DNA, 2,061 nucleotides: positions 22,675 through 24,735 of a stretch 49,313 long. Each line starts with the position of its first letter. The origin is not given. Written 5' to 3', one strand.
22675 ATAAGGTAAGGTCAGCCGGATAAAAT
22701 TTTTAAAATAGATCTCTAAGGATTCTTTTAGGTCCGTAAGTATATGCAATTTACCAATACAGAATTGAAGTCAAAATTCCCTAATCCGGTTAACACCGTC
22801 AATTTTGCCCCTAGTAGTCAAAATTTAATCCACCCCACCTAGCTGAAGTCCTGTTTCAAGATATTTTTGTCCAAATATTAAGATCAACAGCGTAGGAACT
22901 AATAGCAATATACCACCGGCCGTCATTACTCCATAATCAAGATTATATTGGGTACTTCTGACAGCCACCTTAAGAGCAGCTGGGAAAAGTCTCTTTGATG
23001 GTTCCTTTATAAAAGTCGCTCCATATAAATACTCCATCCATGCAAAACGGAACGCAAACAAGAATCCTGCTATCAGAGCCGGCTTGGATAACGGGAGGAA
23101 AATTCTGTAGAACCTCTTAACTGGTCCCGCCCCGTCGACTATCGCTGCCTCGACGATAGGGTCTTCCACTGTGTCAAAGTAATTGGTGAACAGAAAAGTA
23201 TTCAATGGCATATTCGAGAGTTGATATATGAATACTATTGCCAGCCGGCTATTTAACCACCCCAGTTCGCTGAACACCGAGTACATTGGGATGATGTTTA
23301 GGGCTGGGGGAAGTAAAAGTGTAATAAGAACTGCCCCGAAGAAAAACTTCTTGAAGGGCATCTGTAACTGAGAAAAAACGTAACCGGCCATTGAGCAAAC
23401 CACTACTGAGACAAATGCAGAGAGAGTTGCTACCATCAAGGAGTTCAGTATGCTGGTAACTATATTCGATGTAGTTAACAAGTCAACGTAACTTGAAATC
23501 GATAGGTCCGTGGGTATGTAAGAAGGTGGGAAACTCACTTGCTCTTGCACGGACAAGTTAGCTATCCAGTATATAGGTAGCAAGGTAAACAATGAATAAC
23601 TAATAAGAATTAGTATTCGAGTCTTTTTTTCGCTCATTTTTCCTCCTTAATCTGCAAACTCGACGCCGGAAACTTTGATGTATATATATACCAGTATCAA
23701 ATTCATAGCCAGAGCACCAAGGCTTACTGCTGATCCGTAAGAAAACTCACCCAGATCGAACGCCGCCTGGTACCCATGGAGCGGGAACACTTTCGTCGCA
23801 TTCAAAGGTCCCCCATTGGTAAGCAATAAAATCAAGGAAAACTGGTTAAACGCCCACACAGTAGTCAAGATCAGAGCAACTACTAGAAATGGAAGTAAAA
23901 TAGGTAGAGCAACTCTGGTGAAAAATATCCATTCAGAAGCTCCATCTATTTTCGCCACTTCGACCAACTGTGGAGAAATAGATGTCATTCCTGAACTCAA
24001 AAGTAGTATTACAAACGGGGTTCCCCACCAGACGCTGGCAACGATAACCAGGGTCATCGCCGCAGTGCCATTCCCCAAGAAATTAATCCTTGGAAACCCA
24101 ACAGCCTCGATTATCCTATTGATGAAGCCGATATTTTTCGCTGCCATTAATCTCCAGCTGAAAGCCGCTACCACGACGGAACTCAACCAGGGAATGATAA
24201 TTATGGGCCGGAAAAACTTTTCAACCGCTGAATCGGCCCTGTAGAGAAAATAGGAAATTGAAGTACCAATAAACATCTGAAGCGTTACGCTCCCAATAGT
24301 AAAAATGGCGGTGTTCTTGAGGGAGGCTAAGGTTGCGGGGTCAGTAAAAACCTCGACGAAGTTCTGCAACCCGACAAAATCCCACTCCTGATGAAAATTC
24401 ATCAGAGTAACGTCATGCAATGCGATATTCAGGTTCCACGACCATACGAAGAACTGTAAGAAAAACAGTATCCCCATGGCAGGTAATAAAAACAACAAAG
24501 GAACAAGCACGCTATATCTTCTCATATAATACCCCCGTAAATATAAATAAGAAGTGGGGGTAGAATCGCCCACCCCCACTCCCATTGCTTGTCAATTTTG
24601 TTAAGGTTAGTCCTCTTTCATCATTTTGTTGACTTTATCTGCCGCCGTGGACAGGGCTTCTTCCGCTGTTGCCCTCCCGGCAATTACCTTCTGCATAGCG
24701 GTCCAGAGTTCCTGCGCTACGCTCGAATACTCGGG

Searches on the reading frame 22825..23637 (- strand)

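Call 6: search_protein_families(library=pfam, proteins=[window:22825-23637:-])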
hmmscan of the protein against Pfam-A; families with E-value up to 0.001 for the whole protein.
window:22825-23637:- (270 aa): 1 family
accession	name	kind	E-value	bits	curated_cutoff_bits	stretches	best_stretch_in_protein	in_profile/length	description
PF00528.27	BPD_transp_1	-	8.1e-16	58.7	26.4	1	94-260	15-178/184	Binding-protein-dependent transport system inner membrane component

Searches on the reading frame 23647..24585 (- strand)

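Call 77: search_protein_families(library=pfam, proteins=[window:23647-24585:-], max_evalue=0.00001)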
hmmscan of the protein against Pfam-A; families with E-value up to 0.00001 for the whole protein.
window:23647-24585:- (312 aa): 1 family
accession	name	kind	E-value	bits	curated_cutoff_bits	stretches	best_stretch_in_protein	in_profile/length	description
PF00528.27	BPD_transp_1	-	2.2e-12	47.5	26.4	1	112-300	6-173/184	Binding-protein-dependent transport system inner membrane component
